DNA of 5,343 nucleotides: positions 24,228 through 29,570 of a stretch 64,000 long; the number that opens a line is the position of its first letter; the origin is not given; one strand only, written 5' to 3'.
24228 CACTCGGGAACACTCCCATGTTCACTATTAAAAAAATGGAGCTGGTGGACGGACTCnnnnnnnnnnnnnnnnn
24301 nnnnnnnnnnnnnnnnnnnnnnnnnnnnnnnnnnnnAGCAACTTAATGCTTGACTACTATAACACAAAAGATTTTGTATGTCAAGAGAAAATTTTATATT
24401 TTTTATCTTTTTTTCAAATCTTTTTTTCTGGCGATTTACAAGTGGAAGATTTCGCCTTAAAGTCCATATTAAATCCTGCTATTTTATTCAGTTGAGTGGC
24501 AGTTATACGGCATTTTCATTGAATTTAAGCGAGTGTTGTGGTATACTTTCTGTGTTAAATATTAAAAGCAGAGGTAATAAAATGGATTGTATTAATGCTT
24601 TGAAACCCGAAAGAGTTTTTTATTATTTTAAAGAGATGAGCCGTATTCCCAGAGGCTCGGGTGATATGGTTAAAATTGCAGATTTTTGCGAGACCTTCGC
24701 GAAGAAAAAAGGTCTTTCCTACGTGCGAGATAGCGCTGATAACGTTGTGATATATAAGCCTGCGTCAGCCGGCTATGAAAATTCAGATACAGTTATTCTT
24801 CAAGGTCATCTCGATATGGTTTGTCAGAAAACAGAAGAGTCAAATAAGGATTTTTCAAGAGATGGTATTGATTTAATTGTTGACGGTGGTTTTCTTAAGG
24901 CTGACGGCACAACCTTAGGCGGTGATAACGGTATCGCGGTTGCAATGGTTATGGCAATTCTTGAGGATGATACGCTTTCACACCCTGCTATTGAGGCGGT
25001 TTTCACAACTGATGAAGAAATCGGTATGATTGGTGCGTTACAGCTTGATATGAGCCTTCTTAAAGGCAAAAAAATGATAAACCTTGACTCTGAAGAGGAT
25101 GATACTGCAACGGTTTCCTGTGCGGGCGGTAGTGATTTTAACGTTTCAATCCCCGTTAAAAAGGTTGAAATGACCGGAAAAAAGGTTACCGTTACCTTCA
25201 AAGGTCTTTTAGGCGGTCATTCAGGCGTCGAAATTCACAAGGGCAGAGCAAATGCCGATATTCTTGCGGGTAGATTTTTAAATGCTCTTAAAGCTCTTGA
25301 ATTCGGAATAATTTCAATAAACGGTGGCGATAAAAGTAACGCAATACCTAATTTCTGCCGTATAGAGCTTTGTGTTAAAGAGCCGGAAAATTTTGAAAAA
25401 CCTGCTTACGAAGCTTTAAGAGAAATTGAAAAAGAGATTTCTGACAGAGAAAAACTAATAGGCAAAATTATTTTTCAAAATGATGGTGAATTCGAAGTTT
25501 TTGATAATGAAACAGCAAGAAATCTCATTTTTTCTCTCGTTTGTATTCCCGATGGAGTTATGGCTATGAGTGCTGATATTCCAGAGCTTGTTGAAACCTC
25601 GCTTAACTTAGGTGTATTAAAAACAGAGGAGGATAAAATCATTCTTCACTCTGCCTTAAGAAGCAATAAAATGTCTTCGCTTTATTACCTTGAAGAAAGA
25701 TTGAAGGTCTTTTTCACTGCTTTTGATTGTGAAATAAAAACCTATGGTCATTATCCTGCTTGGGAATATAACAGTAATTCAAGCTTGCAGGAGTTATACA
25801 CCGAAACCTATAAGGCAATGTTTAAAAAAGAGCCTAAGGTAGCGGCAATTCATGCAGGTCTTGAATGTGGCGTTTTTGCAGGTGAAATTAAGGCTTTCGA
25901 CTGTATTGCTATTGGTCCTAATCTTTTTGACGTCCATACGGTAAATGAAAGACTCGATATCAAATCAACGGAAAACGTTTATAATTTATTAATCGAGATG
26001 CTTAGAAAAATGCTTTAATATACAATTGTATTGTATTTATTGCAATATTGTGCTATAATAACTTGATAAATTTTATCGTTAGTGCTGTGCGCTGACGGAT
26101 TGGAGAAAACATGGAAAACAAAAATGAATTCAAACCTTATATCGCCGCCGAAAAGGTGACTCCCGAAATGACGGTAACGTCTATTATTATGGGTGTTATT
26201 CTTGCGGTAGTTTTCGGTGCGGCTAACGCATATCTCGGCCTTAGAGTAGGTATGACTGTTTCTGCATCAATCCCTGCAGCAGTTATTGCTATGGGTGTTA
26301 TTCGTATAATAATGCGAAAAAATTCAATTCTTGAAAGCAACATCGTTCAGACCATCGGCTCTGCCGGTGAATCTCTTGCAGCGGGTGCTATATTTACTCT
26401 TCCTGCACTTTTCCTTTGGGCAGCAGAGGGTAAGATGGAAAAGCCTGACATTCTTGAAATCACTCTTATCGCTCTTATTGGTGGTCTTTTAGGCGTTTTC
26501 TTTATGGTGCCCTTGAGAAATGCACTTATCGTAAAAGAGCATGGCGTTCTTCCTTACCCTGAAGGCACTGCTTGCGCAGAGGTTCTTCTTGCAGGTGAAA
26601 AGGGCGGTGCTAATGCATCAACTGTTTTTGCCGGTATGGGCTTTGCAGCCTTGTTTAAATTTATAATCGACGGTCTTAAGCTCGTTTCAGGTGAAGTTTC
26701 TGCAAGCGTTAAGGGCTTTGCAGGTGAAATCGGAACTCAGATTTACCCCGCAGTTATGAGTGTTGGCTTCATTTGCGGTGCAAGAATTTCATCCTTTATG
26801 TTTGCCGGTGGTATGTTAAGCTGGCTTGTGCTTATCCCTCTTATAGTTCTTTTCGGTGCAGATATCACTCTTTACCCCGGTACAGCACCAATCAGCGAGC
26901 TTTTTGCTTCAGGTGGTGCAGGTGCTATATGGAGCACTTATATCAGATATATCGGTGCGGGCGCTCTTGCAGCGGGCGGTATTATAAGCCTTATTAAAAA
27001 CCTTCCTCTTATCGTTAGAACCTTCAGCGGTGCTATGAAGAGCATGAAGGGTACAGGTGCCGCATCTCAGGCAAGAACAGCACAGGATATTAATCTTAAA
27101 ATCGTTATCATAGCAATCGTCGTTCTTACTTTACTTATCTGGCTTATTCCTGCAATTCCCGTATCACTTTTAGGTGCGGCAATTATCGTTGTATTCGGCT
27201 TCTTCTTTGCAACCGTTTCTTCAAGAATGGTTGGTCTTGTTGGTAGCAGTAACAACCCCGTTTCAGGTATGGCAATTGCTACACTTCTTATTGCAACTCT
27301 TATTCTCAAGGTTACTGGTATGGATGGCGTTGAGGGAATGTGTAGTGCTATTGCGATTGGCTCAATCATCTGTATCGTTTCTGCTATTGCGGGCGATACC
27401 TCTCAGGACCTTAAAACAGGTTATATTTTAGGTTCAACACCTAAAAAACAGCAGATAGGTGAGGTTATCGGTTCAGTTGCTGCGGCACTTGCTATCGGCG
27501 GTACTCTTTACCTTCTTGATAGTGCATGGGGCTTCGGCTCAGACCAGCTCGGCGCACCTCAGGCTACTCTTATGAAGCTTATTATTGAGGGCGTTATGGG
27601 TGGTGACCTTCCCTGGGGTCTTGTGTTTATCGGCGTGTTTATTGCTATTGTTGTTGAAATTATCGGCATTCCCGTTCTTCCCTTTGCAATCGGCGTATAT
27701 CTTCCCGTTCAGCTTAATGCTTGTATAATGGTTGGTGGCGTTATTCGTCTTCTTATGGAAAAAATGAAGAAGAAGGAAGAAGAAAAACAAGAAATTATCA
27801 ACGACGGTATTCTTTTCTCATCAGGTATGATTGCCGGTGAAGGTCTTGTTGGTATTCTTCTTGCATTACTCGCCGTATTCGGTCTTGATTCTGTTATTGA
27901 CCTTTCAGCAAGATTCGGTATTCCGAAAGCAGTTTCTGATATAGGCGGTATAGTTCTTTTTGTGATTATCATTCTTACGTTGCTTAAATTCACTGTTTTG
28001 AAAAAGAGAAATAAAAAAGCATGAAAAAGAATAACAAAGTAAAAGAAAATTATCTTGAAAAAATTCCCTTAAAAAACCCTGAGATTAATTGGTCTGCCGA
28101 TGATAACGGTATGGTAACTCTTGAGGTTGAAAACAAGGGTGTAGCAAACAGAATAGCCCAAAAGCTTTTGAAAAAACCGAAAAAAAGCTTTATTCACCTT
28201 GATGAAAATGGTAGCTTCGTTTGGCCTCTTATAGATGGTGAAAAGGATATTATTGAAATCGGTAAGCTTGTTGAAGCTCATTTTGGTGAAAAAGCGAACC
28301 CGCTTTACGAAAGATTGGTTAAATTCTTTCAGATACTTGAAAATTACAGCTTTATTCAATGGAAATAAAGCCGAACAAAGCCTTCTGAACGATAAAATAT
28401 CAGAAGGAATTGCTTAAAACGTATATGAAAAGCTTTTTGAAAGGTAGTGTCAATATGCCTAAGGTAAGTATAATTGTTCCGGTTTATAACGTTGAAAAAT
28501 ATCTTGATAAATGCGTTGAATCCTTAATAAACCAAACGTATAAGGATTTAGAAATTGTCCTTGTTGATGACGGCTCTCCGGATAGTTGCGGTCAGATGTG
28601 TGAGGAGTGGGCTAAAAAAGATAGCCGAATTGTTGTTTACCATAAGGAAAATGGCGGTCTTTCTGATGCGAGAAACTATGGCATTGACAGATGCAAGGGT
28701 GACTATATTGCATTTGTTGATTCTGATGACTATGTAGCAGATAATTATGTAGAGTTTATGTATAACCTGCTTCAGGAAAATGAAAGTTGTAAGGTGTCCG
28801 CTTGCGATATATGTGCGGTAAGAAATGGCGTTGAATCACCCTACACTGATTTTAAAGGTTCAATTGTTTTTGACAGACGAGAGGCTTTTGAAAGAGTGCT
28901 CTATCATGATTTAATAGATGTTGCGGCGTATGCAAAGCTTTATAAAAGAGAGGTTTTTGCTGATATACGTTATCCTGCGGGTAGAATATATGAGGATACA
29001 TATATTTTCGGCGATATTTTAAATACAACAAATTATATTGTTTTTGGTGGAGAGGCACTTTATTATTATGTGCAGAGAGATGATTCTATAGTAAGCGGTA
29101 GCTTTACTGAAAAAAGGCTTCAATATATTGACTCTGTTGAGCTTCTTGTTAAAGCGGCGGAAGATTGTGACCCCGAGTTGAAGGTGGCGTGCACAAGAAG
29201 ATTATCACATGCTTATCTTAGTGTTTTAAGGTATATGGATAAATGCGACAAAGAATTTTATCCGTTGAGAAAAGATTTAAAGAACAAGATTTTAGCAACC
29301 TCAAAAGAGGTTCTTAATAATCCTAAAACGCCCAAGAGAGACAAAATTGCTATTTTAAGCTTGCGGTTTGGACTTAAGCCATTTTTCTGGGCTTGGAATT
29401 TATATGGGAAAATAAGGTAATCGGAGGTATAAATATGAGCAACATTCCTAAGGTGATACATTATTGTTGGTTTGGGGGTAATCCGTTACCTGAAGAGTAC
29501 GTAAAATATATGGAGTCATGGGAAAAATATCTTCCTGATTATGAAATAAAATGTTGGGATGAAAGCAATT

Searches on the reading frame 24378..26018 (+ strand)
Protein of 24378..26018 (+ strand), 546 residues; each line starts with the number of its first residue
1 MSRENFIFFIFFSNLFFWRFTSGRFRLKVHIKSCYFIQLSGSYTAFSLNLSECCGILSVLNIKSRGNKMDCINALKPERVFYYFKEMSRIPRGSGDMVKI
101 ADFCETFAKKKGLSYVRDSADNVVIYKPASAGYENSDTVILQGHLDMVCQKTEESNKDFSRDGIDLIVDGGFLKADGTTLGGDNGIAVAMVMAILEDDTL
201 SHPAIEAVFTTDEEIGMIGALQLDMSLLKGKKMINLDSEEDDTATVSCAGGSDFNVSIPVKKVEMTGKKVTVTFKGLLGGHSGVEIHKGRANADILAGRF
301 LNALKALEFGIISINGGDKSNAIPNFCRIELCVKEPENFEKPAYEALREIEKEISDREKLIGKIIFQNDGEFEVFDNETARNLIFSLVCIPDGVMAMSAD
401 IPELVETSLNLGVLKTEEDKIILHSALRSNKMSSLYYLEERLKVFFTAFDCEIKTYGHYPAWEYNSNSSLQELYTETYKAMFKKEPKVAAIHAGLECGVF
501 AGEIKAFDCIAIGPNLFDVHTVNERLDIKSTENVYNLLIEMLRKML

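Call 73: search_protein_families(library=pfam, proteins=[window:24378-26018:+], max_evalue=0.00001)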
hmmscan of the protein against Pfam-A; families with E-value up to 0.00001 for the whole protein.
window:24378-26018:+ (546 aa): 2 families
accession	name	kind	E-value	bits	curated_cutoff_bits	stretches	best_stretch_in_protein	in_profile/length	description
PF01546.33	Peptidase_M20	-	5.9e-15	56.2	24.6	1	140-543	1-205/206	Peptidase family M20/M25/M40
PF07687.19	M20_dimer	-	2.5e-08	34.3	21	1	275-353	4-98/107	Peptidase dimerisation domain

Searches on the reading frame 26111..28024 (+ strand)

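Call 73: search_protein_families(library=pfam, proteins=[window:26111-28024:+], max_evalue=0.00001)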
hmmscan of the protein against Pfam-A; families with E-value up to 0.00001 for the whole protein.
window:26111-28024:+ (637 aa): 1 family
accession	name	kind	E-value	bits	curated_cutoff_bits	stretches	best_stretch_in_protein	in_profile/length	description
PF03169.20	OPT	-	3.4e-90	303.9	25.8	1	19-587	1-622/623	OPT oligopeptide transporter protein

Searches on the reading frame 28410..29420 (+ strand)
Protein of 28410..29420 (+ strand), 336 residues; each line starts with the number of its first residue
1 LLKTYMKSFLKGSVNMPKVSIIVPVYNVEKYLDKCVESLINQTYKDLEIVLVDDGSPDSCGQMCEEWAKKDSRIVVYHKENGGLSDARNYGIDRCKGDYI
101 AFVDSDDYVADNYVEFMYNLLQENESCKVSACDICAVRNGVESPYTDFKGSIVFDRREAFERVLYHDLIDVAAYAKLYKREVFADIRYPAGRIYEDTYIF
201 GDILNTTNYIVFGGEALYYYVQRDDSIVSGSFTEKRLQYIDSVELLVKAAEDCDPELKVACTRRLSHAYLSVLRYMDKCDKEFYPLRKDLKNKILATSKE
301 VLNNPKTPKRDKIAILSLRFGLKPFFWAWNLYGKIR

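Call 73: search_protein_families(library=pfam, proteins=[window:28410-29420:+], max_evalue=0.00001)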
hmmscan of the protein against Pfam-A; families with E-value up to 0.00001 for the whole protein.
window:28410-29420:+ (336 aa): 3 families
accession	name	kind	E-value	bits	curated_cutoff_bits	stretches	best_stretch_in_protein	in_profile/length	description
PF00535.33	Glycos_transf_2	-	2.1e-40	138.9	23.3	1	20-186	1-167/168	Glycosyl transferase family 2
PF13641.12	Glyco_tranf_2_3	-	3.3e-13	50.6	27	1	17-123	1-112/230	Glycosyltransferase like family 2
PF10111.15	Glyco_tranf_2_2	-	4.5e-11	43.2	27.3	1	20-122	1-107/276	Glycosyltransferase like family 2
